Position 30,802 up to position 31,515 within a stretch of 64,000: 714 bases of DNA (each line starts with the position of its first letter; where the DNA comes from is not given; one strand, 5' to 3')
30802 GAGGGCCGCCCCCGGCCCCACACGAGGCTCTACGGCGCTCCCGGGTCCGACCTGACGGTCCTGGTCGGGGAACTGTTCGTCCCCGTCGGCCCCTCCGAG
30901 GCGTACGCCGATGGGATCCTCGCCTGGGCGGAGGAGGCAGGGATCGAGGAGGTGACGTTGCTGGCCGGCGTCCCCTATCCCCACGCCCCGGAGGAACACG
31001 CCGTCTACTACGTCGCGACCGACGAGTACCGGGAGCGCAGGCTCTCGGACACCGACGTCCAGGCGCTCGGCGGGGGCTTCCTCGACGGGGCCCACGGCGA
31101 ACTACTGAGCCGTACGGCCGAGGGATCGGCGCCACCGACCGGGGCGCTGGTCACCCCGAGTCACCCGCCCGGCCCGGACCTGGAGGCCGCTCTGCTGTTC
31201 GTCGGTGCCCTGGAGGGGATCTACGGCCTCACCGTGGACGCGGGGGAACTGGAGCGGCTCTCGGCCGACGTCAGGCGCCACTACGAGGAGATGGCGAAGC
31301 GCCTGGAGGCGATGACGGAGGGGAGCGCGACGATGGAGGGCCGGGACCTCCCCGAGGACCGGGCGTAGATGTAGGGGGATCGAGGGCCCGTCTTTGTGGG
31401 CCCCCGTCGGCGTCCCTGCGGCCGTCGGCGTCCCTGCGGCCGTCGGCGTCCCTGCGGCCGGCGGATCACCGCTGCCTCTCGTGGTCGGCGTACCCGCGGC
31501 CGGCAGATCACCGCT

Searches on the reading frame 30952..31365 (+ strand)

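Call 19: search_protein_families(library=pfam, proteins=[window:30952-31365:+], max_evalue=0.00001)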
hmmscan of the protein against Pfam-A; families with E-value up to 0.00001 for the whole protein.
window:30952-31365:+ (138 aa): 1 family
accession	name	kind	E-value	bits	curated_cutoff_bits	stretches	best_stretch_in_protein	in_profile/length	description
PF09754.15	PAC2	-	1.9e-09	38.1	25.8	1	3-115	104-215/215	PAC2 family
